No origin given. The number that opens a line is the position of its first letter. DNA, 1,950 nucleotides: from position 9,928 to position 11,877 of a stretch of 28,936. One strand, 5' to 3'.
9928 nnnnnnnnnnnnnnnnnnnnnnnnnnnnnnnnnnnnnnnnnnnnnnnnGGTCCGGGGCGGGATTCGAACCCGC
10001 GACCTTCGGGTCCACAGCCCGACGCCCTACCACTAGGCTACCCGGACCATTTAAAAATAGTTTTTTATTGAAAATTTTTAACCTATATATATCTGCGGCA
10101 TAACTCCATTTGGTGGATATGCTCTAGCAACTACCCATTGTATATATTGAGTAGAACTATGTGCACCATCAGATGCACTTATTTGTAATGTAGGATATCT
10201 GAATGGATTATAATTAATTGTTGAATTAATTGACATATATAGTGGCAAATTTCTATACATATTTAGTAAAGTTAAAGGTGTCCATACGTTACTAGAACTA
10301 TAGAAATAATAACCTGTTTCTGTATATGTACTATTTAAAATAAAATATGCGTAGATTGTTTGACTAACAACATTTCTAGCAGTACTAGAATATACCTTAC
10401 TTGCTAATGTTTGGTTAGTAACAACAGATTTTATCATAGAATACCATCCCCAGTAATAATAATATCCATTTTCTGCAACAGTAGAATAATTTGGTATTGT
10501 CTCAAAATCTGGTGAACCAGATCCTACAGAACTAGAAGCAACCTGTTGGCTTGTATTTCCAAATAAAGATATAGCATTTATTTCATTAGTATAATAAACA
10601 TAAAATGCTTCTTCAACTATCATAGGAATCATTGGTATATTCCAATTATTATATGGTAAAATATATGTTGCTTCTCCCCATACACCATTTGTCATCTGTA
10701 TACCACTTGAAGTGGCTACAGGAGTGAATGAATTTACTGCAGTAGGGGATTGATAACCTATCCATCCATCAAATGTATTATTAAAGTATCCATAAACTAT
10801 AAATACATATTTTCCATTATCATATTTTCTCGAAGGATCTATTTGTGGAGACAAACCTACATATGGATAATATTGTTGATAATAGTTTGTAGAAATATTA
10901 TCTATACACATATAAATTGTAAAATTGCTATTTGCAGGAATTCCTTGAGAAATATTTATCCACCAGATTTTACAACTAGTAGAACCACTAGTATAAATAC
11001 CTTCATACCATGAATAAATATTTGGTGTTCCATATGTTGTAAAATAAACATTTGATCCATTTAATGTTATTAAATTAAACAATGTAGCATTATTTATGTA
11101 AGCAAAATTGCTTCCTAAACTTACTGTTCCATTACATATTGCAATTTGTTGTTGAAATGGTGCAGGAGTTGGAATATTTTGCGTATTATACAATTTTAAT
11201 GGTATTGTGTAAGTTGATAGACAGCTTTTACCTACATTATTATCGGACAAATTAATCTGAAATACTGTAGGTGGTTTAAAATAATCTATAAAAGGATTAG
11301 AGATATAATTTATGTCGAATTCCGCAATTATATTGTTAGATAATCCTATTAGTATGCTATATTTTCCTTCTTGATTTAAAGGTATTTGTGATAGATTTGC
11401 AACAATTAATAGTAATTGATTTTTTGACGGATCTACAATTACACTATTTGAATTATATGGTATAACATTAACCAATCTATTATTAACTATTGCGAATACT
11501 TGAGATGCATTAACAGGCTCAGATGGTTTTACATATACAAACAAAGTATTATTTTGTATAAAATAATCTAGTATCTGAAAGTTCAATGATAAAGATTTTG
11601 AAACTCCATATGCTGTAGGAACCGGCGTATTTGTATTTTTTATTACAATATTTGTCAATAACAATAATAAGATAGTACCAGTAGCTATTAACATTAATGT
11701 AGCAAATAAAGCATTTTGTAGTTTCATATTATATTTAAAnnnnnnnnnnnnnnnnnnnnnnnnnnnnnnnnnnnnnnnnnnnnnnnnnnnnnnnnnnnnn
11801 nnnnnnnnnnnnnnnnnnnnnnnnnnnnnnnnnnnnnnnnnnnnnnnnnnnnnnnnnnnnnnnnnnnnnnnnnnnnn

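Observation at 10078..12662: Three-gene operon of pilin/ArlF-ArlG-like proteins ending in a 549-aa sequon-rich putative lectin-like surface protein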

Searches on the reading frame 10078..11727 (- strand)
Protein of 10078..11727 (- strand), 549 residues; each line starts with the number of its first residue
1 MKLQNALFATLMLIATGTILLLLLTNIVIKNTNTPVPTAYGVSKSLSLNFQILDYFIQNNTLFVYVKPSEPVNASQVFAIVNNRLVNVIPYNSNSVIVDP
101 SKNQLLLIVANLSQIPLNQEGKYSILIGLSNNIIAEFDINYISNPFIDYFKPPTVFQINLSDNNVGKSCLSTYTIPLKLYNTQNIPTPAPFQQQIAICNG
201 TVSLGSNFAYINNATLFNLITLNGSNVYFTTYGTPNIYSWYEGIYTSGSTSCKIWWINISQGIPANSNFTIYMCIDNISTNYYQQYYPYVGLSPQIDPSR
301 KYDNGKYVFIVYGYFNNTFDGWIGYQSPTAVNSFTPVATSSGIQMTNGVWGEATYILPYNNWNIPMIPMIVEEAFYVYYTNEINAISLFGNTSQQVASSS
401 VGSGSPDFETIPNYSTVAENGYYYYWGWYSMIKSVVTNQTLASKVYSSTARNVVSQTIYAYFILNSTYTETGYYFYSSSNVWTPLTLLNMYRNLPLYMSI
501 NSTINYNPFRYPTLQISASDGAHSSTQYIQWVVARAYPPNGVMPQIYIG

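Call 3: search_protein_families(library=pfam, proteins=[window:10078-11727:-], max_evalue=1)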
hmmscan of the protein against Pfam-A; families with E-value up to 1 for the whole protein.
window:10078-11727:- (549 aa): 2 families
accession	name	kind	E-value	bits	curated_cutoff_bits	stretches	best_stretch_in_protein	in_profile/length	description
PF16390.11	DUF4999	-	0.058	13.9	25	1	131-163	27-60/76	Domain of unknown function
PF06131.16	DUF963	-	0.12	12.2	21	1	326-341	14-29/36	Schizosaccharomyces pombe repeat of unknown function (DUF963)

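Call 4: search_protein_families(library=ncbifam, proteins=[window:10078-11727:-], max_evalue=1)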
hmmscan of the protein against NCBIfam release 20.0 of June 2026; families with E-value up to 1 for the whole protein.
window:10078-11727:- (549 aa): 1 family
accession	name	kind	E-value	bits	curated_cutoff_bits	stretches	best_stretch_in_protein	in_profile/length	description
NF006563.0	PRK09070.1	equivalog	0.14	10.8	514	1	145-197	191-241/447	aminodeoxychorismate synthase component I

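Call 10: search_solved_structures(query=window:10078-11727:-, max_evalue=10, show_alignments=2)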
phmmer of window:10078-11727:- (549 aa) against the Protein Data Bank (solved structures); distinct sequences matched with E-value up to 10: 0.

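Call 11: find_homologous_proteins(query=window:10078-11727:-, max_evalue=0.001)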
Query window:10078-11727:- (549 aa): 290 proteins with E <= 0.001 among 8000 candidates; the best 120 are listed.
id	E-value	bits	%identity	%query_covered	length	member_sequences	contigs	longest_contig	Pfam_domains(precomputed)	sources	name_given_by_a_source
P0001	0.0e+0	1214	100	100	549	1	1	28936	-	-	-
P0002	1.3e-279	946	79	100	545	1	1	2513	-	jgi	jgi:hypothetical protein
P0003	2.4e-213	728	54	68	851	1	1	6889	-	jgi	-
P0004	3.5e-203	694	52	68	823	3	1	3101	-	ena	-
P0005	1.2e-176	607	56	100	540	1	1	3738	-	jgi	-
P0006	2.1e-172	593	55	100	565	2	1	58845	-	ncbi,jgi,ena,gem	ncbi:MAG: hypothetical protein ACO2ON_03480 [Candidatus Nanopusillus sp.]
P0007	1.4e-167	577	55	100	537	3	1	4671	-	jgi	-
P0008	1.6e-167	576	55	100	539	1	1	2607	-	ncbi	-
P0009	7.4e-167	574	54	100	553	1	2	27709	-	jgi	-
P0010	7.7e-167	574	54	100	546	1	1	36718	-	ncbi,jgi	jgi:hypothetical protein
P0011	7.0e-166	571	54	100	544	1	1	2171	-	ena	-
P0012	1.2e-163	564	55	100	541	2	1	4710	-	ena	-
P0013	8.6e-163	561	55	99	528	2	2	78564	-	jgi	jgi:hypothetical protein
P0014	1.0e-161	557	53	100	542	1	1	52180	-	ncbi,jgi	jgi:hypothetical protein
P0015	3.9e-161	555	54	100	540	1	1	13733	-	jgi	-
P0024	4.1e-123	430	60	69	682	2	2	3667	-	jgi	-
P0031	1.8e-114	401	57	68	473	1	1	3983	-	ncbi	-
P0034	1.4e-113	398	58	68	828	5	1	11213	-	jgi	-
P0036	2.0e-113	398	61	58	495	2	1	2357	PF10102.15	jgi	-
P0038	5.3e-113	397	54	70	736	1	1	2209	-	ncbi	ncbi:MAG: hypothetical protein ACO2ON_02665, partial [Candidatus Nanopusillus sp.]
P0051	3.3e-109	384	52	68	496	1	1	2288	PF10102.15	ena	-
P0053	6.2e-109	383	56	68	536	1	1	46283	-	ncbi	ncbi:MAG: archaellin/type IV pilin N-terminal domain-containing protein [Candidatus Nanopusillus aci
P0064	4.3e-107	377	53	70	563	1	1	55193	-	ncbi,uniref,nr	ncbi:archaellin/type IV pilin N-terminal domain-containing protein [Candidatus Nanobsidianus stetter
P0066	5.4e-107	377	57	58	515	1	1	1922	PF10102.15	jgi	-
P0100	1.5e-103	365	53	68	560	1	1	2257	PF01917.22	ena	-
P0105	1.5e-102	362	52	68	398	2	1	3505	PF10102.15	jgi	-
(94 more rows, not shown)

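Call 41: predict_structure(alignment_id=A2)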
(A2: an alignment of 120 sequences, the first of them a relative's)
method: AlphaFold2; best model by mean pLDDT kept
length: 549 residues; sequences in the alignment: 120
mean_pLDDT: 76.3   pTM: 0.53
mean pLDDT of the five models: 76.3, 70.0, 69.2, 68.3, 66.0
residues with pLDDT >= 90: 152; 70-90: 257; 50-70: 50; < 50: 90
segments of 3 or more residues with pLDDT < 50: 30-46, 95-98, 143-170, 285-307, 488-493, 539-549
pLDDT, mean of each block of 10 residues (from residue 1): 77 89 72 33 47 82 85 84 88 50 74 86 87 83 40 35 43 76 76 87 71 90 83 68 82 85 84 84 45 32 44 86 94 94 94 93 87 89 93 95 83 96 87 97 79 79 92 86 61 65 95 96 89 70 29
secondary structure, 60 per line:
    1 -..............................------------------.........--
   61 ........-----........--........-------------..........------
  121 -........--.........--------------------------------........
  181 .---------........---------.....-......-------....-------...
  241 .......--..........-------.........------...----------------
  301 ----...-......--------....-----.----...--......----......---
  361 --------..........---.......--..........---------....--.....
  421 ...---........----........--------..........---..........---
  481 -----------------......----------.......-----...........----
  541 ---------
elements in order: H2-31 E50-58 E61-68 E77-81 E84-91 E105-111 E122-129 E132-140 E173-181 E191-198 E208-212 H214-219 E227-230 E238-247 E250-259 E267-275 E309-314 E323-326 E337-339 E342-347 E352-357 E369-378 E382-388 E391-397 E410-413 E416-423 E427-434 E439-446 E455-464 E468-477 E498-503 E514-520 E526-536

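Call 44: fold_search(model_id=the predicted structure, library=pdb)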
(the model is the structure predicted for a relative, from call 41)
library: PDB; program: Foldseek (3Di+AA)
matches with E <= 10: 1133; with E <= 0.001: 74
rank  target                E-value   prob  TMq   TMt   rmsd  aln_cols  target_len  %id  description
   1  3whu_A                4.1e-06  1.00  0.28  0.62   5.9       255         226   10  Crystal structure of ERGIC-53/MCFD2, Calcium/Man2-bound form (released 2014-01-15)
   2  8jp7_A                6.3e-06  1.00  0.29  0.47   5.0       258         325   12  Cryo-EM structure of the head region of full-length ERGIC-53 with MCFD2 (Substate B) (released 2024-04-17)
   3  5t7p_A                8.3e-06  1.00  0.28  0.61   4.5       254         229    8  Crystal structure of Pisum arvense lectin (PAL) complexed with X-Man (released 2017-08-09)
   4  2dur_A                1.0e-05  1.00  0.28  0.56   5.6       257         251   11  Crystal structure of VIP36 exoplasmic/lumenal domain, Ca2+/Man2-bound form (released 2007-07-24)
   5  2e6v_E                1.1e-05  1.00  0.26  0.56   6.0       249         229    9  Crystal structure of VIP36 exoplasmic/lumenal domain, Ca2+/Man3GlcNAc-bound form (released 2007-07-24)
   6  2dup_B                1.1e-05  1.00  0.25  0.53   7.1       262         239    9  Crystal structure of VIP36 exoplasmic/lumenal domain, metal-free form (released 2007-07-24)
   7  2e6v_A                1.1e-05  1.00  0.25  0.53   6.2       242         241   11  Crystal structure of VIP36 exoplasmic/lumenal domain, Ca2+/Man3GlcNAc-bound form (released 2007-07-24)
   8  4ygc_A                1.2e-05  1.00  0.26  0.56   6.5       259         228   10  Crystal structure of ERGIC-53/MCFD2, monoclinic calcium-bound form 1 (released 2016-04-06)
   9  2e6v_D                1.4e-05  1.00  0.27  0.56   5.8       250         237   11  Crystal structure of VIP36 exoplasmic/lumenal domain, Ca2+/Man3GlcNAc-bound form (released 2007-07-24)
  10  2pel_A                1.4e-05  1.00  0.25  0.53   5.7       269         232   12  PEANUT LECTIN (released 1996-12-07)
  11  2duo_A                1.7e-05  1.00  0.25  0.52   5.9       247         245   10  Crystal structure of VIP36 exoplasmic/lumenal domain, Ca2+-bound form (released 2007-07-24)
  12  4gkx_A                1.8e-05  1.00  0.28  0.61   5.2       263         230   12  Crystal structure of a carbohydrate-binding domain (released 2013-06-05)
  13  2duo_B                1.8e-05  1.00  0.26  0.54   6.6       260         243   10  Crystal structure of VIP36 exoplasmic/lumenal domain, Ca2+-bound form (released 2007-07-24)
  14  5jow_A                1.8e-05  0.99  0.22  0.24  21.5       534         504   10  Bacteroides ovatus Xyloglucan PUL GH43A (released 2016-08-10)
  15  4xtm                  1.9e-05  1.00  0.28  0.59   5.5       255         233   10  Crystal structure of a recombinant Vatairea macrocarpa seed lectin complexed with GalNAc (released 2016-01-27)
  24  2dur_B                3.5e-05  1.00  0.26  0.53   6.5       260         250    8  Crystal structure of VIP36 exoplasmic/lumenal domain, Ca2+/Man2-bound form (released 2007-07-24)
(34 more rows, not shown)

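Call 53: search_protein_families(library=pfam, proteins=[P0053, P0064, P0034, P0003, P0024, P0031, P0036, P0038, P0100], max_evalue=0.1)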
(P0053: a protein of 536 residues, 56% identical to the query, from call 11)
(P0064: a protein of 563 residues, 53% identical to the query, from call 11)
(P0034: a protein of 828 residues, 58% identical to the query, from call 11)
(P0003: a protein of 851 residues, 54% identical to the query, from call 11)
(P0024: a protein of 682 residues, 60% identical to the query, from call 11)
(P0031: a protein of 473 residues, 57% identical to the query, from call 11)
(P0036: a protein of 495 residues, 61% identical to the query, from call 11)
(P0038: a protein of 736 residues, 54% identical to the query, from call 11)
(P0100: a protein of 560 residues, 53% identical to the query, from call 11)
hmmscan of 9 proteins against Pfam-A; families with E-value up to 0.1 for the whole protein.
P0053 (536 aa): 1 family
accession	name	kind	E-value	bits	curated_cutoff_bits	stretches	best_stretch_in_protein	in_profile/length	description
PF07790.16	Pilin_N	-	0.013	16.8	25.2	1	3-94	2-65/78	Archaeal Type IV pilin, N-terminal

P0064 (563 aa): 2 families
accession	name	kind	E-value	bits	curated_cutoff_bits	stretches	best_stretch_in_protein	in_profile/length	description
PF01917.21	Arch_flagellin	-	0.00018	22.3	29.5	1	7-116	5-116/162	Archaebacterial flagellin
PF13595.11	DUF4138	-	0.042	13.6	31.1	0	35-80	114-161/245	Domain of unknown function (DUF4138)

P0034 (828 aa): 1 family
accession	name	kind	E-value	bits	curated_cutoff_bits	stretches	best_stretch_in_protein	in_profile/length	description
PF10633.15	NPCBM_assoc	-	0.031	14.9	24.4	0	411-474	11-76/78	NPCBM-associated, NEW3 domain of alpha-galactosidase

P0003 (851 aa): 2 families
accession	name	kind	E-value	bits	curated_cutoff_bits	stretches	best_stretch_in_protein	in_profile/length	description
PF10102.14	DUF2341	-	0.0074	17.2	23.4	1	114-171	1-55/84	Domain of unknown function (DUF2341)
PF06967.16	Mo-nitro_C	-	0.036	14.5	27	0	472-502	24-54/83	Mo-dependent nitrogenase C-terminus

P0024 (682 aa): 0 families

P0031 (473 aa): 0 families

P0036 (495 aa): 2 families
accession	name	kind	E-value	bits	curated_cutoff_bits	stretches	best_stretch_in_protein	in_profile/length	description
PF10102.14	DUF2341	-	6.3e-07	30.2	23.4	1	302-327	58-83/84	Domain of unknown function (DUF2341)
PF12950.13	TaqI_C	-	0.037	14.7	26.5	1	43-92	48-96/118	TaqI-like C-terminal specificity domain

P0038 (736 aa): 1 family
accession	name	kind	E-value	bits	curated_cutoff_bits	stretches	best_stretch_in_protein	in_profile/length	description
PF14344.12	DUF4397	-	0.018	16.1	30.6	0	468-534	2-57/119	Domain of unknown function (DUF4397)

P0100 (560 aa): 2 families
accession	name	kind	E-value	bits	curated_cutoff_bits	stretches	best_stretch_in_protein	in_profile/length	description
PF01917.21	Arch_flagellin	-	2.3e-05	25.2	29.5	1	7-105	5-120/162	Archaebacterial flagellin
PF07790.16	Pilin_N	-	0.0022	19.3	25.2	1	3-87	2-75/78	Archaeal Type IV pilin, N-terminal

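Call 82: find_encoding_contigs(protein=P0064, flank=7000, max_places=1)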
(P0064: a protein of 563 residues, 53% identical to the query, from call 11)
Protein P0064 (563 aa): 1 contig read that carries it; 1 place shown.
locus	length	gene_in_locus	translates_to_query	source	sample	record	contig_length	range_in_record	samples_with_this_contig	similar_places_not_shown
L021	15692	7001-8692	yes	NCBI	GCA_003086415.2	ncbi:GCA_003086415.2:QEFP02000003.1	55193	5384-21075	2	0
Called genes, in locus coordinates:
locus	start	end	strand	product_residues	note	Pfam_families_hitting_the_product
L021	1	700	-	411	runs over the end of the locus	PF00675:Peptidase_M16, PF05193:Peptidase_M16_C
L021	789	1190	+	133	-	PF21485:IF5A-like_N, PF08207:EFP_N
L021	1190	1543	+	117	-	-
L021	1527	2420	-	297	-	PF01035:DNA_binding_1, PF04493:Endonuclease_5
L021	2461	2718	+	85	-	-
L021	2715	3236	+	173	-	PF00827:Ribosomal_L15e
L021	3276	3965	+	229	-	PF02463:SMC_N (faint), PF13476:AAA_23 (faint), PF01637:ATPase_2 (weak), PF13166:AAA_13 (faint), PF00005:ABC_tran, PF13173:AAA_14 (faint), PF13304:AAA_21 (faint), PF13401:AAA_22 (weak), +1 more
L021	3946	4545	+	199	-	-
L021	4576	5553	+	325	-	PF00633:HHH (faint), PF11731:Cdd1 (weak), PF14520:HHH_5, PF21999:IMS_HHH_1 (weak), PF00154:RecA_N, PF08423:Rad51, PF13481:AAA_25 (weak), PF06745:ATPase (weak), +2 more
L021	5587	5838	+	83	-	PF05239:PRC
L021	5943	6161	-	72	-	PF01423:LSM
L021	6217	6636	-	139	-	PF01201:Ribosomal_S8e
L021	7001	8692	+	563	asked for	-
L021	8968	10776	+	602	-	PF00270:DEAD (faint), PF04851:ResIII, PF06733:DEAD_2 (faint), PF13307:Helicase_C_2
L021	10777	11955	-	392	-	PF12704:MacB_PCD, PF02687:FtsX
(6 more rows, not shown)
